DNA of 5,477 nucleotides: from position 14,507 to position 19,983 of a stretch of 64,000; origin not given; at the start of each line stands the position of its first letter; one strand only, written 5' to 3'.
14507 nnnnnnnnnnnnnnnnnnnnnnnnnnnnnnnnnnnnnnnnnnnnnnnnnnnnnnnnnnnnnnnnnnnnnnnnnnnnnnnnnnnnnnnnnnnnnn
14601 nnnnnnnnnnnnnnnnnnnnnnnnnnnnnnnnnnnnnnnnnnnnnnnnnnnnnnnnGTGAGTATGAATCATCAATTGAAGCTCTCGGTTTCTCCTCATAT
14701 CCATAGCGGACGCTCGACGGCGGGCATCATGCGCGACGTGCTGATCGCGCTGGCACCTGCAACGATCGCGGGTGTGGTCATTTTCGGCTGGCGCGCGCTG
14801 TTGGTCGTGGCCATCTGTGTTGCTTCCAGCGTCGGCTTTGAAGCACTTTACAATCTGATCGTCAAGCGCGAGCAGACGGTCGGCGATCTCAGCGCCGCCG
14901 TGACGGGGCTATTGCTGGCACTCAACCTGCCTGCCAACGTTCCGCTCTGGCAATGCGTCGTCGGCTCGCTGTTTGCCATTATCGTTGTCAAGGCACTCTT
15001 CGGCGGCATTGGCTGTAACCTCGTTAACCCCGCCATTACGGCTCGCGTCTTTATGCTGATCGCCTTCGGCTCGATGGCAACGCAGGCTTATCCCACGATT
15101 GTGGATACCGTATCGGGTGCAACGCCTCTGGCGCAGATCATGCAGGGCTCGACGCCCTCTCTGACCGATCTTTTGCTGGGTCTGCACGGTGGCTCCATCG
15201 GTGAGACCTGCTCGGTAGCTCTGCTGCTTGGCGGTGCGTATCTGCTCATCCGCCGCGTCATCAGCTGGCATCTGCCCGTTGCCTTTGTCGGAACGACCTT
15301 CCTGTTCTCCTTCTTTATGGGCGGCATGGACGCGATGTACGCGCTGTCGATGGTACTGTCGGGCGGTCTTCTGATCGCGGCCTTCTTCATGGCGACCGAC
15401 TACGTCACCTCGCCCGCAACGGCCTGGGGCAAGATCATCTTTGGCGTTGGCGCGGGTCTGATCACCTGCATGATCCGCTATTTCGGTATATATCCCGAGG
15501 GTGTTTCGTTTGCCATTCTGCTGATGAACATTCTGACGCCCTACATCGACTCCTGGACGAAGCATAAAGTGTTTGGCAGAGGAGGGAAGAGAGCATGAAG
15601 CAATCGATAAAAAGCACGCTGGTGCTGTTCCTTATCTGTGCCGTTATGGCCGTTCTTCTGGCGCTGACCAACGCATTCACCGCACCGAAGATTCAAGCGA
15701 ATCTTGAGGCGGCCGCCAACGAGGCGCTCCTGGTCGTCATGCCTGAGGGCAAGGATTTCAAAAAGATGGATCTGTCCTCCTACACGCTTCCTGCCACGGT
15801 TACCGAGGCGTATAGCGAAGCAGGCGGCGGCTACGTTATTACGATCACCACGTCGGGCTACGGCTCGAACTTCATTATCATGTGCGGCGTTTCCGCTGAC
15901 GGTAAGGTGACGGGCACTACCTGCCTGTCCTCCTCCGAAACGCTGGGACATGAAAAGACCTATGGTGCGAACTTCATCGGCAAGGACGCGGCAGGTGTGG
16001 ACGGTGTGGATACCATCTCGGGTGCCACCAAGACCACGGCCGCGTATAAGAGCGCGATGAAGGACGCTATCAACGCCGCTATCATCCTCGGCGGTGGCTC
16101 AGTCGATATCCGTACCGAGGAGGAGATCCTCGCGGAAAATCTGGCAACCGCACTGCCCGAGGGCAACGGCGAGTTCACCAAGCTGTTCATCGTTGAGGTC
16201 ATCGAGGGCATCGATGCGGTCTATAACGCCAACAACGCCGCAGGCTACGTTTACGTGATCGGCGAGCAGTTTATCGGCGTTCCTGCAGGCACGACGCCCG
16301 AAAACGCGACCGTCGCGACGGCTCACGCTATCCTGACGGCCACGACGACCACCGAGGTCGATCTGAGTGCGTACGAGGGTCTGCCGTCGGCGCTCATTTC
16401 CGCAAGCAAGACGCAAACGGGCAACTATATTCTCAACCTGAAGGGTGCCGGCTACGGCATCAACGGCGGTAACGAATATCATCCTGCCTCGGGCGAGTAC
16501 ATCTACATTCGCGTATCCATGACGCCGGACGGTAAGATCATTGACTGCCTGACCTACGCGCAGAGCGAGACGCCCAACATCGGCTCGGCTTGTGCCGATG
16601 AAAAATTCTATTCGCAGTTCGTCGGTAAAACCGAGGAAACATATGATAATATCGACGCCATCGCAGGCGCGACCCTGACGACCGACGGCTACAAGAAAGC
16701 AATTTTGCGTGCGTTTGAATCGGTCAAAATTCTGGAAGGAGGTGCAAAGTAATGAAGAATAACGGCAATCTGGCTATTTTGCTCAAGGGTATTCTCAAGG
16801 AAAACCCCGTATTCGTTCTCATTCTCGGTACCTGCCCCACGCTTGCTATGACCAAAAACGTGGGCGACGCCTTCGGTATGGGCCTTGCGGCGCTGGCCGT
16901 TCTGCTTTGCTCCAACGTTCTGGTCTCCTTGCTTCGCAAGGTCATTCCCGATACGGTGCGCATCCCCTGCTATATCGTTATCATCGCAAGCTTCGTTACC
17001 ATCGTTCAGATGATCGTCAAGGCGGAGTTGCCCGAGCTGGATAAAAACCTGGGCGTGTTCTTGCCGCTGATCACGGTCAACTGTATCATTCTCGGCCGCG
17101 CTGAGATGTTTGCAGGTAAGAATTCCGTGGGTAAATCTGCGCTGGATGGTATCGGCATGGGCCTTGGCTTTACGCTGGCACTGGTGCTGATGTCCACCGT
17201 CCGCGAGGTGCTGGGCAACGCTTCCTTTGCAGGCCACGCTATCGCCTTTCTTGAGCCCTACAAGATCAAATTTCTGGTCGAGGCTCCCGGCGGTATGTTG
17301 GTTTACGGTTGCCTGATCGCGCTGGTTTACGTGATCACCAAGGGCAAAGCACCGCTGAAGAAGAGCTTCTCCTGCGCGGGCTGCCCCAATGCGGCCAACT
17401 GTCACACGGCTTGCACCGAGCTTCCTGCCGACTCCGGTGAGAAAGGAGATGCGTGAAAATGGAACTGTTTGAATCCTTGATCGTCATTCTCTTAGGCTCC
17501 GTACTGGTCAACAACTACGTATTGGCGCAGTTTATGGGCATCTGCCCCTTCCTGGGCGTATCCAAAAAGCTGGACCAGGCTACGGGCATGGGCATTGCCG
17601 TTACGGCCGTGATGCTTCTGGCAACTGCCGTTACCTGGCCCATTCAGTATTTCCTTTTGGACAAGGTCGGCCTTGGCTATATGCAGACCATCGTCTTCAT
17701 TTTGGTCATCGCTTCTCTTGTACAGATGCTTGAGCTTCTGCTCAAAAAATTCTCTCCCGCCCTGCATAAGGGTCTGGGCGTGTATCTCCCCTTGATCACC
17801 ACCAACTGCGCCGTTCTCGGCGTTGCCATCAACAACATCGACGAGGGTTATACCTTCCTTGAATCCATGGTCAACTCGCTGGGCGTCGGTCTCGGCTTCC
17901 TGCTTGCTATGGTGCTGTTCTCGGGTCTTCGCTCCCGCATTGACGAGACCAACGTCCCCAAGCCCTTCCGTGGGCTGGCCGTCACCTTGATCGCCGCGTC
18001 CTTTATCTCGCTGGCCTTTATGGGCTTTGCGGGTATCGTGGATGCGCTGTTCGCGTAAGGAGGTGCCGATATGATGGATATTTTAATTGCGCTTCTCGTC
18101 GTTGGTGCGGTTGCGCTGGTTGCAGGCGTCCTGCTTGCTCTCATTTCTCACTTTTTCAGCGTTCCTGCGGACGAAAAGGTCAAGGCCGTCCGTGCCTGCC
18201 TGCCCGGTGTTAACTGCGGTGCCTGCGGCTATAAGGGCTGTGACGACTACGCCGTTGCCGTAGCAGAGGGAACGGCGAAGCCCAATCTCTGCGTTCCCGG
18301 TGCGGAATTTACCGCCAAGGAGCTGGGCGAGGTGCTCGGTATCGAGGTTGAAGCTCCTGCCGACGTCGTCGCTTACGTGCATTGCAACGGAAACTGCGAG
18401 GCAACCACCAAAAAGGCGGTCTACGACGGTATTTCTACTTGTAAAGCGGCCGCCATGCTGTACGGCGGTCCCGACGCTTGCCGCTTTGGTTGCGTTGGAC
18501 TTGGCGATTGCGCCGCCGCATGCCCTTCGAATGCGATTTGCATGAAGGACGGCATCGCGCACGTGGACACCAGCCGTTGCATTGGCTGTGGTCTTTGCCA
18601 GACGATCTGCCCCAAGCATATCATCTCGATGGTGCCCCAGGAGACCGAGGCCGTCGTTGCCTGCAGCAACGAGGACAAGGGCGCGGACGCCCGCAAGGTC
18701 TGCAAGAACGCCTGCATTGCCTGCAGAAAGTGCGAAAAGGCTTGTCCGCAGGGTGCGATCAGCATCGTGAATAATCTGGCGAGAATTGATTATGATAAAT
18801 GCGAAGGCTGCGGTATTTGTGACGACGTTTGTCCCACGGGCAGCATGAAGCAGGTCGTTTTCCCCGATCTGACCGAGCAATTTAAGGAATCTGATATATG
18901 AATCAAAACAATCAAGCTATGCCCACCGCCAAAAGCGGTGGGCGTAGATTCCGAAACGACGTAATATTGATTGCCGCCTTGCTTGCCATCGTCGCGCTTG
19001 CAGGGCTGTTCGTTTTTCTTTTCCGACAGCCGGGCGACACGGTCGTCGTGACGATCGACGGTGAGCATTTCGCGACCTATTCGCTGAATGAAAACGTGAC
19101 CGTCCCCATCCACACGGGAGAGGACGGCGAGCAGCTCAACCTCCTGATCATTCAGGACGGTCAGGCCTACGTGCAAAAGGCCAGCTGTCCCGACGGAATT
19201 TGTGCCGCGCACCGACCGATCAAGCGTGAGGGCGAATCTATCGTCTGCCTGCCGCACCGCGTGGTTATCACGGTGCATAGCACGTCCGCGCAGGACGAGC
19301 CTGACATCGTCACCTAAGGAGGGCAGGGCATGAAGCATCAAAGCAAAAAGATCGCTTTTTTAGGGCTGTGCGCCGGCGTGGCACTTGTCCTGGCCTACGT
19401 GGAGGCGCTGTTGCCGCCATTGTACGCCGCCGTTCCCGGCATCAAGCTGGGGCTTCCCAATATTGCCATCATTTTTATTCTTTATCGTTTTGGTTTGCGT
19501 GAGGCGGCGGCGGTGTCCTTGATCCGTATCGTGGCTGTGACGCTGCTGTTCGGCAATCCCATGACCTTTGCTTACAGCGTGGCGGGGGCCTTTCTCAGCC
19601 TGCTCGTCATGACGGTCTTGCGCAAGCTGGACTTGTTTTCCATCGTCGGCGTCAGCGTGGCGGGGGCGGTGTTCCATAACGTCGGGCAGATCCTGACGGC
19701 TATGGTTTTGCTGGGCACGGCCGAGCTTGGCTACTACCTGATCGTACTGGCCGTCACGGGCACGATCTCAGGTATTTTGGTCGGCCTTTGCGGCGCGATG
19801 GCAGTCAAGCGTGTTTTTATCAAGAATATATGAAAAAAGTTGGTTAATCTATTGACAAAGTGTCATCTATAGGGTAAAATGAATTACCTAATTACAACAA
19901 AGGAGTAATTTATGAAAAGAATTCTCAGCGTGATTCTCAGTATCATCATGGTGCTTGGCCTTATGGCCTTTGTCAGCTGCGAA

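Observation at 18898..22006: An extracytoplasmic flavinylation / electron-transfer-like module attached directly to rnfCDGEAB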

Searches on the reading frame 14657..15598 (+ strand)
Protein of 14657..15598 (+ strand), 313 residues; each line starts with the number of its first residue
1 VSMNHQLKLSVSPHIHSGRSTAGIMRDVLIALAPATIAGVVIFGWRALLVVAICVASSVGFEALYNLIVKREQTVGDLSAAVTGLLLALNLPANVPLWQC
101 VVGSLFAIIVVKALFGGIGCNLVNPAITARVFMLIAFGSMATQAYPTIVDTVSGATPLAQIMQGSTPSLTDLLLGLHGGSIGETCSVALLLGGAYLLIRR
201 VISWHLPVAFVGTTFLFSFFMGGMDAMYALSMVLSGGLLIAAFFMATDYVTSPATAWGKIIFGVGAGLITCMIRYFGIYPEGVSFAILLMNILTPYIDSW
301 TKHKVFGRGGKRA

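Call 3: search_protein_families(library=pfam, proteins=[window:14657-15598:+], max_evalue=0.1)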
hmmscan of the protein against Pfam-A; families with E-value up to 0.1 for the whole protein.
window:14657-15598:+ (313 aa): 1 family
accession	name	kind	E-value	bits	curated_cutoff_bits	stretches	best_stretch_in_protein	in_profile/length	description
PF03116.20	NQR2_RnfD_RnfE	-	9.6e-112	373.6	27.7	1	9-307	2-296/296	NQR2, RnfD, RnfE family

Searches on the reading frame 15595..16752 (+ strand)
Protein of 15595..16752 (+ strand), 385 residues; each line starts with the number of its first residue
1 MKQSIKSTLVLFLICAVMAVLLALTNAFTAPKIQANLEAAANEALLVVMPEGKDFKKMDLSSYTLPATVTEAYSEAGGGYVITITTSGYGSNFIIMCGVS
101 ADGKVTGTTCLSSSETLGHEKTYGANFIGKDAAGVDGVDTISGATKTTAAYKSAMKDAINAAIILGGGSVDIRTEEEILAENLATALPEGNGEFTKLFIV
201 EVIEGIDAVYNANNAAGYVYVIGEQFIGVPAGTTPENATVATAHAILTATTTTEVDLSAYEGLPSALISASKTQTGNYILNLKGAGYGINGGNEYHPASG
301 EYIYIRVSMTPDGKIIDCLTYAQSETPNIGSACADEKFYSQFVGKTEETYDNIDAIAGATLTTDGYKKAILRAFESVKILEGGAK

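Call 3: search_protein_families(library=pfam, proteins=[window:15595-16752:+], max_evalue=0.1)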
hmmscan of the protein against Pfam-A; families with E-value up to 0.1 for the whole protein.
window:15595-16752:+ (385 aa): 1 family
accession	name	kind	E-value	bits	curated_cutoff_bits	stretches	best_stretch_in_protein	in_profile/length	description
PF04205.19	FMN_bind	-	6.2e-23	81.7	22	2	303-374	6-76/77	FMN-binding domain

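Call 4: search_protein_families(library=ncbifam, proteins=[window:15595-16752:+], max_evalue=0.1)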
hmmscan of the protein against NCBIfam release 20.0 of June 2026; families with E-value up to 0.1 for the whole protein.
window:15595-16752:+ (385 aa): 11 families
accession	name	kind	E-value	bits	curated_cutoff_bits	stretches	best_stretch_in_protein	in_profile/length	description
TIGR01947.1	rnfG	subfamily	1.3e-17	64.5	102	2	9-160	2-183/187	RnfABCDGE type electron transport complex subunit G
NF045876.1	RnfG_DVU2794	exception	3.5e-14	52.7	205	2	318-377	114-179/190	RnfABCDGE type electron transport complex subunit G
NF041840.1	rnfG_Methano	equivalog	1.2e-12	47.8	230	2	10-160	14-182/189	Rnf electron transport complex subunit RnfG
TIGR01938.1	nqrC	equivalog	2e-07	30.9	144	1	303-346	150-194/251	NADH:ubiquinone reductase (Na(+)-transporting) subunit C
NF003747.0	PRK05346.1-2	equivalog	2.2e-07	30.3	336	1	303-346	149-193/260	Na(+)-translocating NADH-quinone reductase subunit C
NF003749.0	PRK05346.1-5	equivalog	6.4e-05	22.4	255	0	303-346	153-197/261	Na(+)-translocating NADH-quinone reductase subunit C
NF002519.0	PRK01908.1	equivalog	6.6e-05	22.7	178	1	2-118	3-130/209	electron transport complex subunit RsxG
NF003746.0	PRK05346.1-1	equivalog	0.00018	20.7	337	1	303-346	154-198/264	Na(+)-translocating NADH-quinone reductase subunit C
NF003755.0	PRK05346.2-6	equivalog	0.0046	15.9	563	1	303-346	185-229/310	Na(+)-translocating NADH-quinone reductase subunit C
NF003750.0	PRK05346.2-1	equivalog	0.011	15.3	352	0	323-357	147-198/225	Na(+)-translocating NADH-quinone reductase subunit C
NF003751.0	PRK05346.2-2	equivalog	0.022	13.8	630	0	304-345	195-235/320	Na(+)-translocating NADH-quinone reductase subunit C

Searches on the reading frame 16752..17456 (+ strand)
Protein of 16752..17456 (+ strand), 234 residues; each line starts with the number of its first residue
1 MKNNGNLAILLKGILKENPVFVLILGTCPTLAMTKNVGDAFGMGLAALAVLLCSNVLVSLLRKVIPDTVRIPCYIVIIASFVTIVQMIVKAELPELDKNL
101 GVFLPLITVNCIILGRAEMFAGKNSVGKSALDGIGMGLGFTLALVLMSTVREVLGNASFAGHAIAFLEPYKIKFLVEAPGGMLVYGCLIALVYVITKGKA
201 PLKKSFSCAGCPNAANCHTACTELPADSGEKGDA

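Call 3: search_protein_families(library=pfam, proteins=[window:16752-17456:+], max_evalue=0.1)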
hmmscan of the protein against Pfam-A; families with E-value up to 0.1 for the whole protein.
window:16752-17456:+ (234 aa): 1 family
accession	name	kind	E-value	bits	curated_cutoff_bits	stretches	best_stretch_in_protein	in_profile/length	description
PF02508.19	Rnf-Nqr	-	2.6e-62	210.3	23.8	1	7-188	2-173/174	Rnf-Nqr subunit, membrane protein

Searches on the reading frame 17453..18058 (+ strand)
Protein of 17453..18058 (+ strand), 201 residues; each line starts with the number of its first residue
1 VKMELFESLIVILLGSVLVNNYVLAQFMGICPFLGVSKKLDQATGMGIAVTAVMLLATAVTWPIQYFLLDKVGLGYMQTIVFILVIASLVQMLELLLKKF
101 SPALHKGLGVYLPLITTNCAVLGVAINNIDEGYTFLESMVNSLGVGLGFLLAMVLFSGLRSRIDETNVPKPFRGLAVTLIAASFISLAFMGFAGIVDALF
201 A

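Call 3: search_protein_families(library=pfam, proteins=[window:17453-18058:+], max_evalue=0.1)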
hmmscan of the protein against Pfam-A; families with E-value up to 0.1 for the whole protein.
window:17453-18058:+ (201 aa): 1 family
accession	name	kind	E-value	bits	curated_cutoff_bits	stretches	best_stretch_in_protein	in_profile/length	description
PF02508.19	Rnf-Nqr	-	2.2e-57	194.3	23.8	1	10-195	2-173/174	Rnf-Nqr subunit, membrane protein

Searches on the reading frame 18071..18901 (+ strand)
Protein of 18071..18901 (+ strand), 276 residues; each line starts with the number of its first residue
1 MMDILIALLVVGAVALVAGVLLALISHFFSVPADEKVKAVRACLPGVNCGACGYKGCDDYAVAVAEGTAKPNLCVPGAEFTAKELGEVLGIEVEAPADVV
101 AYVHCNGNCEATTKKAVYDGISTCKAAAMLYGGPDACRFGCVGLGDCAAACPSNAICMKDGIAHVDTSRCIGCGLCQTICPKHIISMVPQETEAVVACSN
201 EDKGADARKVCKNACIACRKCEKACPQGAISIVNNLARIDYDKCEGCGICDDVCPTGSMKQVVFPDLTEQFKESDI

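Call 3: search_protein_families(library=pfam, proteins=[window:18071-18901:+], max_evalue=0.1)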
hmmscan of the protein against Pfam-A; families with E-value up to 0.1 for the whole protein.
window:18071-18901:+ (276 aa): 17 families
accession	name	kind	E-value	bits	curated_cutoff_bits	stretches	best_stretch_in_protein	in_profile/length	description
PF00037.32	Fer4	-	6.6e-20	70.5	21.1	3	164-185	2-23/24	4Fe-4S binding domain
PF12838.12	Fer4_7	-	7.4e-16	58.8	27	3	215-257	2-51/52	4Fe-4S dicluster domain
PF04060.18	FeS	-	4e-14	52.5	23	1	44-76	1-33/33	Putative Fe-S cluster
PF13187.11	Fer4_9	-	4.3e-14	52.7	27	3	214-257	1-50/52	4Fe-4S dicluster domain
PF14697.11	Fer4_21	-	2.1e-12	47.4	35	2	211-256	4-53/59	4Fe-4S dicluster domain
PF13237.11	Fer4_10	-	1.7e-11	44.3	25.5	3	212-255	6-53/53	4Fe-4S dicluster domain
PF12837.12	Fer4_6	-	9.9e-11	41.5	25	3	162-185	1-24/24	4Fe-4S binding domain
PF25160.1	LdpA_Fe-S-bd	-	4.2e-10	39.7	27.6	2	147-189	9-47/49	LdpA Fe-S cluster-binding domain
PF12797.12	Fer4_2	-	4.8e-10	39.2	24.5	2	164-181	4-21/22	4Fe-4S binding domain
PF13484.11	Fer4_16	-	1.5e-07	32.5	30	3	169-226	1-64/66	4Fe-4S double cluster binding domain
PF12798.12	Fer4_3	-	6.2e-05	24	27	1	170-183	1-14/15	4Fe-4S binding domain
PF13534.11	Fer4_17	-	9.2e-05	23.4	22.2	1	169-228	1-59/61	4Fe-4S dicluster domain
PF13183.11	Fer4_8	-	0.00021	22.2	27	2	168-228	3-67/68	4Fe-4S dicluster domain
PF12800.12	Fer4_4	-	0.00027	21.5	24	2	168-181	2-15/17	4Fe-4S binding domain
PF13370.11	Fer4_13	-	0.0082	17.3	24.5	1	165-201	1-36/58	4Fe-4S single cluster domain of Ferredoxin I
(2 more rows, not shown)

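Call 4: search_protein_families(library=ncbifam, proteins=[window:18071-18901:+], max_evalue=0.1)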
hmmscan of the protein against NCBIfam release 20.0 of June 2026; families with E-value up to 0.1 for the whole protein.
window:18071-18901:+ (276 aa): 95 families (the best 25 are shown)
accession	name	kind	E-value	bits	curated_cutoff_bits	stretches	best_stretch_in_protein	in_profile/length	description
NF005504.0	PRK07118.1-3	equivalog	1.8e-69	234.4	437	1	3-270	3-276/293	Fe-S cluster domain-containing protein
NF005503.0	PRK07118.1-2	equivalog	3.4e-66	223.5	252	1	5-256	3-256/292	RnfABCDGE type electron transport complex subunit B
NF005506.0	PRK07118.1-5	equivalog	3.7e-64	216.8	388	1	6-258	7-261/279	Fe-S cluster domain-containing protein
NF041836.1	rnfB_Methano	equivalog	1.2e-58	198.6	445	1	5-259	7-262/265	Rnf electron transport complex subunit RnfB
NF005505.0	PRK07118.1-4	equivalog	9.6e-58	195.7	378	1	4-259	6-262/265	Fe-S cluster domain-containing protein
TIGR01944.1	rnfB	subfamily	1.6e-30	106.1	68.7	3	3-95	3-94/190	RnfABCDGE type electron transport complex subunit B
NF003475.0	PRK05113.1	equivalog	2.3e-27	96.1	203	3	1-96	1-95/190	electron transport complex subunit RsxB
TIGR02700.1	flavo_MJ0208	hypoth_equivalog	8.3e-17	61.2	251.35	2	209-260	144-195/234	dihydromethanopterin reductase (acceptor)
TIGR04105.1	FeFe_hydrog_B1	subfamily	4.2e-16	58.7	450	2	134-231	110-206/462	monomeric [FeFe] hydrogenase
TIGR02179.1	PorD_KorD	subfamily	3e-15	56.1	60.05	2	211-261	23-74/78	2-oxoacid:acceptor oxidoreductase, delta subunit, pyruvate/2-ketoisovalerate family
NF006446.0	PRK08764.1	equivalog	6.8e-15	55.2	220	2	32-93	4-65/139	Rnf electron transport complex subunit RnfB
NF007202.0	PRK09623.1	equivalog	4e-14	52.8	166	2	210-259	48-98/105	3-methyl-2-oxobutanoate dehydrogenase subunit delta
NF005415.0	PRK06991.1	equivalog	5.3e-14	52.5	281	2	40-93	11-64/284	electron transport complex subunit RsxB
NF058577.1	FdxA_fam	equivalog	6e-14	52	65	2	212-257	6-51/52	4Fe-4S ferredoxin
NF040684.1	PorD_Arch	equivalog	2.9e-13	49.7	120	2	212-261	31-81/85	pyruvate synthase subunit PorD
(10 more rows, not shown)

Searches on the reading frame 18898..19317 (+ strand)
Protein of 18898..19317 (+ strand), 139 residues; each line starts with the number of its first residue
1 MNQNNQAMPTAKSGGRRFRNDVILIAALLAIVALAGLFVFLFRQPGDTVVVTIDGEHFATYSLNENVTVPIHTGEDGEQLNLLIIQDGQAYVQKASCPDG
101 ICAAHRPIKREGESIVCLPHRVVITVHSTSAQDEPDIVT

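Call 3: search_protein_families(library=pfam, proteins=[window:18898-19317:+], max_evalue=0.1)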
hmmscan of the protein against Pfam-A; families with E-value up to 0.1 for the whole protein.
window:18898-19317:+ (139 aa): 1 family
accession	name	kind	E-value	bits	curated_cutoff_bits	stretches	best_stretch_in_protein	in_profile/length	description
PF07009.16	NusG_II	-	2.4e-26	92.4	29.6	1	25-129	2-106/107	NusG domain II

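Call 4: search_protein_families(library=ncbifam, proteins=[window:18898-19317:+], max_evalue=0.1)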
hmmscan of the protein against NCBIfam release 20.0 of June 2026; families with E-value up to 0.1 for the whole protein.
window:18898-19317:+ (139 aa): 0 families

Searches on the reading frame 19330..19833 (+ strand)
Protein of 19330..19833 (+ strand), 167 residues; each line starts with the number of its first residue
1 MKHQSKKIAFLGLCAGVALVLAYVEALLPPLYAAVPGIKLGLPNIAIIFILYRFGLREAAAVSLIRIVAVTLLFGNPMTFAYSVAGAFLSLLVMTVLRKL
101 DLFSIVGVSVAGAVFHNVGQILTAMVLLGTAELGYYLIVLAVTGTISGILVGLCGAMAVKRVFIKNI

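Call 3: search_protein_families(library=pfam, proteins=[window:19330-19833:+], max_evalue=0.1)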
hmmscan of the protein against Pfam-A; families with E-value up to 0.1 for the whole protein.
window:19330-19833:+ (167 aa): 2 families
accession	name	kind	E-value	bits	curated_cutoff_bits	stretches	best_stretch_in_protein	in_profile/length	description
PF07456.16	Hpre_diP_synt_I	-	2.2e-37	128.7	30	1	16-156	3-145/147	Heptaprenyl diphosphate synthase component I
PF12822.12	ECF_trnsprt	-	0.063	13.7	30.7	1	6-153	1-163/169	ECF transporter, substrate-specific component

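Call 4: search_protein_families(library=ncbifam, proteins=[window:19330-19833:+], max_evalue=0.1)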
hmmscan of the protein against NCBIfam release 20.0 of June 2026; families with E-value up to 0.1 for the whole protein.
window:19330-19833:+ (167 aa): 0 families
